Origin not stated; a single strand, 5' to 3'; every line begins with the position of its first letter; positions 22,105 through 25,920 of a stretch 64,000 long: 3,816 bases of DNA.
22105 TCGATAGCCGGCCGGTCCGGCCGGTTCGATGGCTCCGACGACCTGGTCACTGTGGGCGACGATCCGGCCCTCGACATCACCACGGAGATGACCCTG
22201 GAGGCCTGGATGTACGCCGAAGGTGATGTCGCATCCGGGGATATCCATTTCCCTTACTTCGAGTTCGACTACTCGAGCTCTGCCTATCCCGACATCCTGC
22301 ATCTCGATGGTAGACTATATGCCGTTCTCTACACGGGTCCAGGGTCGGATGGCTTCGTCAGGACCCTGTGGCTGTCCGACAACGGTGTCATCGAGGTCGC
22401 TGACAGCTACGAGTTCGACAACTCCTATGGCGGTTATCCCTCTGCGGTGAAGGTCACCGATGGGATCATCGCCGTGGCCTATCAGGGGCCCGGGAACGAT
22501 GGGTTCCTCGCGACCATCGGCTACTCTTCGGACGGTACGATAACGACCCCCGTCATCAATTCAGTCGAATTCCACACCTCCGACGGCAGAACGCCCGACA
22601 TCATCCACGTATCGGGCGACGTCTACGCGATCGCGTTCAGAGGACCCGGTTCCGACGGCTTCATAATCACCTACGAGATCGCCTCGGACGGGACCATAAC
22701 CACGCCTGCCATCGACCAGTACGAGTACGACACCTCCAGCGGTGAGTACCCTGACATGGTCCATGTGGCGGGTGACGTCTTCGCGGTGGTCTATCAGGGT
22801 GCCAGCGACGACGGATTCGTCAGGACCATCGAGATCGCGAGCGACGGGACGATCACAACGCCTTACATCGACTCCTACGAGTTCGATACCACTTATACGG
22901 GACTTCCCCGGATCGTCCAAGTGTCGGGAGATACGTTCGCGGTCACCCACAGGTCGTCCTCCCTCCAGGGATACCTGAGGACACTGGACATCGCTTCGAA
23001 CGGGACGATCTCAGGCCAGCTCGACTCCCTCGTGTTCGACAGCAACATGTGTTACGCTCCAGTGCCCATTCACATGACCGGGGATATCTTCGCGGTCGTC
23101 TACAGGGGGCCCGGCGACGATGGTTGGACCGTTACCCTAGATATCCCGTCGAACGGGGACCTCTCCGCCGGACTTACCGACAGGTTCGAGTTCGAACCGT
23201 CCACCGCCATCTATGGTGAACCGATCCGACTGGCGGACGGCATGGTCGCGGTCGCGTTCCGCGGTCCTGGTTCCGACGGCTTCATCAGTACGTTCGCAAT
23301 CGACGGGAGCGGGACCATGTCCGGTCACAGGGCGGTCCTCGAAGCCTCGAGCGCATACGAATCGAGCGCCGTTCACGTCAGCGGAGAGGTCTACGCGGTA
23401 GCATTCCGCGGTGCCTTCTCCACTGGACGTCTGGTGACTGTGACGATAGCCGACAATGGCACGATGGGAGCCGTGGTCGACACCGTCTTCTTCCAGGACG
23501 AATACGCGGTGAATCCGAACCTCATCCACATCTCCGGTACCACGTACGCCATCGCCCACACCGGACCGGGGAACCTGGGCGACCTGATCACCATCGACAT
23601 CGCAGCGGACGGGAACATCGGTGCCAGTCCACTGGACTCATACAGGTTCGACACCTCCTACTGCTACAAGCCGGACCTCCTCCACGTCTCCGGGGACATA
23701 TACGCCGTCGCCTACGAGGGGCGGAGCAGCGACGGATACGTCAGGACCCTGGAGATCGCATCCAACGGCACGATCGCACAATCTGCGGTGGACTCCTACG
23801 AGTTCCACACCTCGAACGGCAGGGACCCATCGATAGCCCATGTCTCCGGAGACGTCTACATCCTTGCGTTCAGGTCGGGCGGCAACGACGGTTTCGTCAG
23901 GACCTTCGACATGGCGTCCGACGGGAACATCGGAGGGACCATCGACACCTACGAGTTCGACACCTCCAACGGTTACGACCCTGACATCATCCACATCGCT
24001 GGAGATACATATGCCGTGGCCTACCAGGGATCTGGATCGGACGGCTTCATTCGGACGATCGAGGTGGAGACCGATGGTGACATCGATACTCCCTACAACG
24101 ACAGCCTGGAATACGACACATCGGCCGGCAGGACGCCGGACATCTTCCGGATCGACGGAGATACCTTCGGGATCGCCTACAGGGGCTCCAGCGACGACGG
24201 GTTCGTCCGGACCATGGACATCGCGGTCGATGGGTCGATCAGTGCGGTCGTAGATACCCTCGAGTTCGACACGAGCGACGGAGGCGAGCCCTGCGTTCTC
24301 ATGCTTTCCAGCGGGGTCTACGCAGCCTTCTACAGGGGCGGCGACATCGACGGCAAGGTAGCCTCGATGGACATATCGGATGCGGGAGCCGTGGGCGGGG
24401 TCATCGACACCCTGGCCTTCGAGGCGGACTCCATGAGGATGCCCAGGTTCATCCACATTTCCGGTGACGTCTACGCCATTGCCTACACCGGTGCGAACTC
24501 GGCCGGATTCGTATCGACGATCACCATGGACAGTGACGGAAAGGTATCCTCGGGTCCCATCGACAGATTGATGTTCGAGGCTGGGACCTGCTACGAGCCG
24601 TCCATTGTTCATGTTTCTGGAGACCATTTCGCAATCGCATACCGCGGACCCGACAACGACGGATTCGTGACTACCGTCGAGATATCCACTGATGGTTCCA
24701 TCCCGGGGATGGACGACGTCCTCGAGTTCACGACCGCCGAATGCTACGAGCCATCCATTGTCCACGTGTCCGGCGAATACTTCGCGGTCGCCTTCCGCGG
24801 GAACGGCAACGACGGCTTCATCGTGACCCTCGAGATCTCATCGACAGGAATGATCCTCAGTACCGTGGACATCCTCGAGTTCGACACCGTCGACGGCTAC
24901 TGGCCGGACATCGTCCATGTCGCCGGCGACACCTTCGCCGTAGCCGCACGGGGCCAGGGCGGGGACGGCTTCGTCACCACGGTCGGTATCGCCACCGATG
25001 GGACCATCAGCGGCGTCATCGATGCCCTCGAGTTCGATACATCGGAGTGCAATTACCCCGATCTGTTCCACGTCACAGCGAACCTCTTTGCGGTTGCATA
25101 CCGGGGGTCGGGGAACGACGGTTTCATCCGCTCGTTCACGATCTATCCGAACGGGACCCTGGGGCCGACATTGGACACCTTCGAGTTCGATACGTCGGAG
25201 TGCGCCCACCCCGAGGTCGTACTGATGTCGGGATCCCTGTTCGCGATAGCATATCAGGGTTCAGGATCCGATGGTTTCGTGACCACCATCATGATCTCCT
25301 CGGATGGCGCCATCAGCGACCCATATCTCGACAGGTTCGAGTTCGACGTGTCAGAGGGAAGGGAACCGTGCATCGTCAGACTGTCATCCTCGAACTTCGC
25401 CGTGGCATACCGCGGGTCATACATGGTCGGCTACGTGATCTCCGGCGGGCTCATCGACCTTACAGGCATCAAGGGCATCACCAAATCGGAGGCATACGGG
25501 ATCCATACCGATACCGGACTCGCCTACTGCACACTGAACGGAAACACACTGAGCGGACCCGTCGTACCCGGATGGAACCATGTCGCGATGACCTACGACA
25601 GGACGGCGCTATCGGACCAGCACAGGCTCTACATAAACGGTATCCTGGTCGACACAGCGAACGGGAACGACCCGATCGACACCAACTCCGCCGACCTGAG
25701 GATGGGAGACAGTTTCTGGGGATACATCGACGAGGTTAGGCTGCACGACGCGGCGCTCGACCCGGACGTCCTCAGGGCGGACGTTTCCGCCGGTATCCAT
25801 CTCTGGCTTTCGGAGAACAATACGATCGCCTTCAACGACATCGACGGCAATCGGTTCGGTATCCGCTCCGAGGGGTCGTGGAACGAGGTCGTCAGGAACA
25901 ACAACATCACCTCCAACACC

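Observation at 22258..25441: Previously unnamed ~47-residue repeat family (~22 tandem copies)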

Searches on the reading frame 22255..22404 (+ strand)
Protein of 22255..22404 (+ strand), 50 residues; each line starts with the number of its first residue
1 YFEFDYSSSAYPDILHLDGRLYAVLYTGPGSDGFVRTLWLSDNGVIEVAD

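Call 10: search_solved_structures(query=A1, max_evalue=10, show_alignments=2)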
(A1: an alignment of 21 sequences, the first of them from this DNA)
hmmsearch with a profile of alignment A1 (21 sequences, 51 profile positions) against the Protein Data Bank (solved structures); distinct sequences matched with E-value up to 10: 3.
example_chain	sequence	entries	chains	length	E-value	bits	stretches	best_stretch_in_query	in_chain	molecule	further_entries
9j9b_D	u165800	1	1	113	0.12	15.2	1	22-39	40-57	Protein MGR2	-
9kvu_A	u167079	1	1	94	0.39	13.6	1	17-41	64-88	bacterial immunoglobulin domain B1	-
4a3z_A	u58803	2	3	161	1.8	11.5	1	31-48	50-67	ALPHA-N-ACETYLGLUCOSAMINIDASE FAMILY PROTEIN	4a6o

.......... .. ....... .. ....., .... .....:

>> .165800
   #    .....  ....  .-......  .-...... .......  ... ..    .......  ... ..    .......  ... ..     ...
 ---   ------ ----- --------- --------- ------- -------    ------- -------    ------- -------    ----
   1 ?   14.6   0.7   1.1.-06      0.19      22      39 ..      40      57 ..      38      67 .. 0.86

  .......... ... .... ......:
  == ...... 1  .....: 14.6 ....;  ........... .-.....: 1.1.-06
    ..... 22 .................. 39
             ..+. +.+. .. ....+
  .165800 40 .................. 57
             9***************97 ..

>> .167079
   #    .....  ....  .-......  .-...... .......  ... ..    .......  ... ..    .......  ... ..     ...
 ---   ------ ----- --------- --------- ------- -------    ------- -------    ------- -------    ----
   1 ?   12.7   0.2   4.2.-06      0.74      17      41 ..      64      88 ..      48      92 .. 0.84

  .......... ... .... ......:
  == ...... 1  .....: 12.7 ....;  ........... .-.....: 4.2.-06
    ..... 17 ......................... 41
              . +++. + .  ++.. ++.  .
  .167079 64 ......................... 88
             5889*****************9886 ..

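Call 47: search_protein_representatives(alignment_id=A1)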
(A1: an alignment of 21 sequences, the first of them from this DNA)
Query: 21 sequences, 51 profile positions. Proteins with E-value up to 0.001 (for the whole library): 1832; up to 1e-10: 1384; up to 1e-30: 767. The best 150 are listed.
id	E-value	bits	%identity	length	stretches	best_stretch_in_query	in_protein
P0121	0.0e+00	3178.7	-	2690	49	1-51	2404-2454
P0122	0.0e+00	1441.6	-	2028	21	1-51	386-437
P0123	0.0e+00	1158.5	-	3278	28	1-51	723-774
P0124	0.0e+00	1114.8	-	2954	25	2-51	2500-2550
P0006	1.4e-249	822.0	-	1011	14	2-51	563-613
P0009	3.0e-249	820.9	-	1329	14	1-51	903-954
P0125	4.0e-237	782.1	-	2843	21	2-51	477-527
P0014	2.5e-232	766.7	-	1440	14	1-49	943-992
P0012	2.6e-232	766.7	-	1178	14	2-50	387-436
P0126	5.7e-227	749.6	-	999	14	1-51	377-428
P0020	8.3e-210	694.6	-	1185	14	1-51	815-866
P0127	5.0e-208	688.9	-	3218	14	1-51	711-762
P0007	1.6e-205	680.8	-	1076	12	2-51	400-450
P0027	1.9e-200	664.6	-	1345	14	1-51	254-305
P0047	1.6e-187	623.3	-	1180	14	1-51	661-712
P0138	1.4e-123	418.6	-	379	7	1-51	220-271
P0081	1.9e-118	402.1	-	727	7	2-51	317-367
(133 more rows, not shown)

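Call 58: search_protein_families(library=pfam, alignment_id=A4, max_evalue=1)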
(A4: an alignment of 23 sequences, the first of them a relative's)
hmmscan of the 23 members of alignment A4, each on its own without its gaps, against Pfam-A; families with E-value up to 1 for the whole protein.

A. member 1, P0138 (379 aa): 6 families
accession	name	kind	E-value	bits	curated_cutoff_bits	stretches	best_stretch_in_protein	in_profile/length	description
PF11954.13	DUF3471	-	3.2e-07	31.1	29.3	1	275-329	40-96/103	Domain of unknown function (DUF3471)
PF04076.19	BOF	-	0.00022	21.7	25.8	0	4-32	59-87/103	Bacterial OB fold (BOF) protein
PF23456.1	CSDE1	-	0.024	15.2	27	0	81-98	38-55/84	Cold shock domain-containing protein E1 CSD domain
PF13280.12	WYL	-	0.17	12.3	21.8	0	181-199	38-56/70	WYL domain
PF10791.14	F1F0-ATPsyn_F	-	0.22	12.5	24.7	0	165-194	55-84/92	Mitochondrial F1-F0 ATP synthase subunit F of fungi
PF02740.20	Colipase_C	-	0.27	11.9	23.7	0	31-57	8-34/44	Colipase, C-terminal domain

B. families by the number of members that match (of 23 scanned): 46 families (the first 25 are shown)
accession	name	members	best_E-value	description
PF11954.13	DUF3471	8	3.2e-07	Domain of unknown function (DUF3471)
PF11005.13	DUF2844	7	0.00011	Protein of unknown function (DUF2844)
PF20384.3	DUF6679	5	1.5e-06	Family of unknown function (DUF6679)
PF13631.11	Cytochrom_B_N_2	3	4.8e-07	Cytochrome b(N-terminal)/b6/petB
PF19377.4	DUF5952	3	0.0002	Family of unknown function (DUF5952)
PF21684.2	PipB2_N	3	0.091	Secreted effector protein PipB2, N-terminal domain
PF24577.2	RDR6_2nd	2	2.1e-05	RNA-dependent RNA polymerase 6 second domain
PF16760.10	CBM53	2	0.00014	Starch/carbohydrate-binding module (family 53)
PF02563.21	Poly_export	2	0.0031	Polysaccharide biosynthesis/export protein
PF15580.11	Imm53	2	0.0041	Immunity protein 53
PF02740.20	Colipase_C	2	0.023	Colipase, C-terminal domain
PF06260.17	DUF1024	2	0.033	Protein of unknown function (DUF1024)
PF07078.16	FYTT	2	0.099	Forty-two-three protein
PF07873.16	YabP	2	0.12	YabP family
PF01339.22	CheB_methylest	2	0.14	CheB methylesterase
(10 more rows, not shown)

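Call 59: search_protein_families(library=phrogs, alignment_id=A4, max_evalue=0.01)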
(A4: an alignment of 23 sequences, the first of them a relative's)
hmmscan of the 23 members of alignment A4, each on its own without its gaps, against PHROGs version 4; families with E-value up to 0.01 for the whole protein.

A. member 1, P0138 (379 aa): 1 family
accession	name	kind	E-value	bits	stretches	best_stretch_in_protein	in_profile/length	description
phrog_26043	-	unknown function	0.0051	17.8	0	197-213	28-45/61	-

B. families by the number of members that match (of 23 scanned): 19 families
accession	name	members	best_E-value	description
phrog_31924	-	6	9.1e-05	-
phrog_34628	-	4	8e-05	-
phrog_30479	-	3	1.1e-05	-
phrog_19500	-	2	1e-05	-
phrog_23786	-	2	0.0031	-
phrog_24524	-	1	1.6e-06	-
phrog_37410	-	1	8.6e-06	-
phrog_21957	-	1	4.2e-05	-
phrog_19739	-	1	0.00017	-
phrog_30980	-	1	0.00094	-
phrog_8591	-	1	0.0012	-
phrog_3114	-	1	0.002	-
phrog_6993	-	1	0.0022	-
phrog_22334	-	1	0.0023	-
phrog_4644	-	1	0.0047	tail protein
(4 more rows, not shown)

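Call 63: search_protein_families(library=pfam, proteins=[P0125, P0121], max_evalue=0.001)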
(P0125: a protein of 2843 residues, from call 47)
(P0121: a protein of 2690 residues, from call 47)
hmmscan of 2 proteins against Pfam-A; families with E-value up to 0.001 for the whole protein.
P0125 (2843 aa): 0 families

P0121 (2690 aa): 2 families
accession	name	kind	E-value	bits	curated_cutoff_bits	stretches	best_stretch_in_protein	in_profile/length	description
PF11203.13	EccE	-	1.2e-05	26.1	23.7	0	1640-1666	14-40/97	Putative type VII ESX secretion system translocon, EccE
PF03561.21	Allantoicase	-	0.00057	20.1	27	0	2544-2570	54-80/155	Allantoicase repeat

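Call 68: list_cluster_members(proteins=[P0122, P0121, P0138, P0001, P0081, P0125])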
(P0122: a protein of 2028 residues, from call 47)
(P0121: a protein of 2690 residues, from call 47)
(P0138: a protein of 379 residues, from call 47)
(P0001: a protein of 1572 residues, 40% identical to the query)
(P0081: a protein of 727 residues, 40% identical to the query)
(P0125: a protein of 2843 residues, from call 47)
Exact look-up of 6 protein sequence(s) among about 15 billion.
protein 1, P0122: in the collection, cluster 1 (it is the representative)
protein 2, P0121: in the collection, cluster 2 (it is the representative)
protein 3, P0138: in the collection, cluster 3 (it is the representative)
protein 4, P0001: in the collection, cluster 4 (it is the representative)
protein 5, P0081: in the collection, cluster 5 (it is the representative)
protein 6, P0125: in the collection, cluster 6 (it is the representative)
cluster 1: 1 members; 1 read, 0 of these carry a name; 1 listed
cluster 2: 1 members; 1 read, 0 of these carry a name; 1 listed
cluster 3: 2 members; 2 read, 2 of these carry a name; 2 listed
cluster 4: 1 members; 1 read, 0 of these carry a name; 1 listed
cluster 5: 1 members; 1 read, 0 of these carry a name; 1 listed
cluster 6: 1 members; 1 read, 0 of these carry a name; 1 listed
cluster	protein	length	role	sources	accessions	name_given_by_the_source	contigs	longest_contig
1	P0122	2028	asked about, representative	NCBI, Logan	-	-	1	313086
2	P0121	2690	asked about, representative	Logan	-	-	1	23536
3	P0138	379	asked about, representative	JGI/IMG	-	hypothetical protein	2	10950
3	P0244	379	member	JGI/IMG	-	hypothetical protein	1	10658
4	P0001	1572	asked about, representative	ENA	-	-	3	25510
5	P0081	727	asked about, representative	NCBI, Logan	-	-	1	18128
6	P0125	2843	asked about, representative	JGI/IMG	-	-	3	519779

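Call 74: find_encoding_contigs(protein=P0138, flank=6000, max_places=2)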
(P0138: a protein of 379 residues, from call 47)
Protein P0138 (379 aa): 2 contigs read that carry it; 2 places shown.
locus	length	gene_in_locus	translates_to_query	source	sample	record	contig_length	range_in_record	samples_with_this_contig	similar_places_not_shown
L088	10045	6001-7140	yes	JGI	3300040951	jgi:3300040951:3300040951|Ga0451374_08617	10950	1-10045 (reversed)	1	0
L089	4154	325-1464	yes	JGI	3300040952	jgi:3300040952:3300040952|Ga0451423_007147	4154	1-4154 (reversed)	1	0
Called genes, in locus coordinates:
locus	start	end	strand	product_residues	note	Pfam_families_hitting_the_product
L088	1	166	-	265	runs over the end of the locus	PF02195:ParB_N, PF17762:HTH_ParB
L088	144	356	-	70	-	-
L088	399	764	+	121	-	PF00041:fn3 (weak)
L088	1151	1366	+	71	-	-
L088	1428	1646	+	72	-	-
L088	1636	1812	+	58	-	-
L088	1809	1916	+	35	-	-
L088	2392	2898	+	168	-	-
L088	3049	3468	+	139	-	-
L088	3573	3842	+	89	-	-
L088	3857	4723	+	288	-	-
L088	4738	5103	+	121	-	-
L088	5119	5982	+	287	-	-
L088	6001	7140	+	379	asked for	PF11954:DUF3471 (faint)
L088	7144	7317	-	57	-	-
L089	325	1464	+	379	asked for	PF11954:DUF3471 (faint)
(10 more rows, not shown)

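Call 76: find_related_loci(query=A4, collection=viral_contigs, flank=5000)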
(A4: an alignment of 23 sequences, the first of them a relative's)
Query A4 (379 aa) in viral_contigs; peptide patterns used: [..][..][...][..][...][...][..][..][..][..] (x = any residue, [..] = any of these).
47 stretches matched a pattern; 8 encode a relative of the query (tblastn E <= 1e-3); 8 distinct loci.
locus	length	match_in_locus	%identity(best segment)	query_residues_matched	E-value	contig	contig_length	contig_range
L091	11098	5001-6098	41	1-368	2e-78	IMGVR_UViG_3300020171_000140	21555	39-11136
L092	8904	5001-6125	42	1-371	2e-75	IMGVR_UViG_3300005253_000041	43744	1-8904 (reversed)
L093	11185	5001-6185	34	3-371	3e-49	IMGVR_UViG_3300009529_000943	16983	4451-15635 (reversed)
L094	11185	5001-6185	34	3-371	3e-49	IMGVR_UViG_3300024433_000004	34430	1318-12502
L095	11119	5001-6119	32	1-364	1e-34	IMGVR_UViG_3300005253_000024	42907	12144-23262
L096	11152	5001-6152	31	1-365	2e-33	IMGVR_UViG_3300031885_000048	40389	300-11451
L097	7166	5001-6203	33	4-363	2e-30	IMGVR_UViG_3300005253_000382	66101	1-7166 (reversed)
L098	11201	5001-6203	33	4-363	2e-30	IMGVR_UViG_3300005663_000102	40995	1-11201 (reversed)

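Call 79: search_protein_families(library=phrogs, proteins=[L091:7-1023:+, L091:1690-2340:+, L091:3010-3594:+, L091:3991-4545:+, L091:5001-6734:+, L091:6734-8644:+, L095:1060-2139:+, L095:3982-5001:+, L095:5001-6626:+, L095:7966-9915:+], max_evalue=0.001)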
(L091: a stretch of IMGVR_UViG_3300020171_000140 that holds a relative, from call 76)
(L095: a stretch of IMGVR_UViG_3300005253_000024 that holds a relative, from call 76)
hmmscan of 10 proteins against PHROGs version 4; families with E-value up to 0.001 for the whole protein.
L091:7-1023:+ (338 aa): 0 families

L091:1690-2340:+ (216 aa): 0 families

L091:3010-3594:+ (194 aa): 0 families

L091:3991-4545:+ (184 aa): 0 families

L091:5001-6734:+ (577 aa): 1 family
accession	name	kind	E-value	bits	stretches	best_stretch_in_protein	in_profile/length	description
phrog_6977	-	tail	9.6e-07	29.5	1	406-462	188-246/284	minor tail protein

L091:6734-8644:+ (636 aa): 0 families

L095:1060-2139:+ (359 aa): 1 family
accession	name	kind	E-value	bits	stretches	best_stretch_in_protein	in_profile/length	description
phrog_212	-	head and packaging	2.6e-18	67.4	1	10-286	7-246/301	major head protein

L095:3982-5001:+ (339 aa): 0 families

L095:5001-6626:+ (541 aa): 1 family
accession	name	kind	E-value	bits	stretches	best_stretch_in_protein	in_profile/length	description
phrog_6977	-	tail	1.2e-05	25.9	1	407-465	187-247/284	minor tail protein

L095:7966-9915:+ (649 aa): 2 families
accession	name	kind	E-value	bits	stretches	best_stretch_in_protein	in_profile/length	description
phrog_807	-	tail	2.4e-08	34.8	1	58-132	97-170/256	major tail protein with Ig-like domain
phrog_18315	-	unknown function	2.2e-06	26.8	1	52-132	719-802/918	-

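Call 87: search_dna_similar(query=P0138, collection=phages, mode=protein, max_evalue=0.00001, max_rows=15)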
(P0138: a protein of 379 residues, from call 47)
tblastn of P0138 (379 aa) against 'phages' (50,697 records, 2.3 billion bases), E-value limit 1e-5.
No match.

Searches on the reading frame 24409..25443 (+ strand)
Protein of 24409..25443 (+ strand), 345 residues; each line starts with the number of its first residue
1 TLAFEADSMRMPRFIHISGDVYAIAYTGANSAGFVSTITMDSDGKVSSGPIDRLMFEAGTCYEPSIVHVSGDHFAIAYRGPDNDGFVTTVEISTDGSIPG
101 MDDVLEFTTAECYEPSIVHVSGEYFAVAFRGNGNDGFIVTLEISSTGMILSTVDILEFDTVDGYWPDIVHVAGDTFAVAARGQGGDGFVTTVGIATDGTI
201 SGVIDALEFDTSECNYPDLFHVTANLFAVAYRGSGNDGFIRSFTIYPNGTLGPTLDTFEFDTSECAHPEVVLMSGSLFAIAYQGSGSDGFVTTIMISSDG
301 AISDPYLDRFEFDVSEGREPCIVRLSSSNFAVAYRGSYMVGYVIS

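Call 88: search_dna_similar(query=window:24409-25443:+, collection=plasmids, mode=protein, max_evalue=0.00001, max_rows=10)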
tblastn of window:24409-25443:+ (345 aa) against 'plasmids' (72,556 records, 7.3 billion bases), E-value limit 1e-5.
No match.

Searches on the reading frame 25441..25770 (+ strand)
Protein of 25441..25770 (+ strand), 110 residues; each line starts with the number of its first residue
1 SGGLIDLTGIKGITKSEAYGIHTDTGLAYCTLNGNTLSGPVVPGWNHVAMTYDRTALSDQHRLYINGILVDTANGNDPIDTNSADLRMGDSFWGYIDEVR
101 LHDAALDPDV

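Call 30: search_protein_families(library=pfam, proteins=[window:25441-25770:+], max_evalue=1)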
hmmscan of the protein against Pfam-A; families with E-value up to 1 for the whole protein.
seq(110 aa): 2 families
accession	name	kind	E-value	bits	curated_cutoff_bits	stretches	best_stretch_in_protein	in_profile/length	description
PF13385.13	Laminin_G_3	-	5.3e-13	49.8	27.6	1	42-109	78-148/151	Concanavalin A-like lectin/glucanases superfamily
PF07953.20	Toxin_R_bind_N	-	0.24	11.5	23.8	1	44-77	125-155/191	Clostridium neurotoxin, N-terminal receptor binding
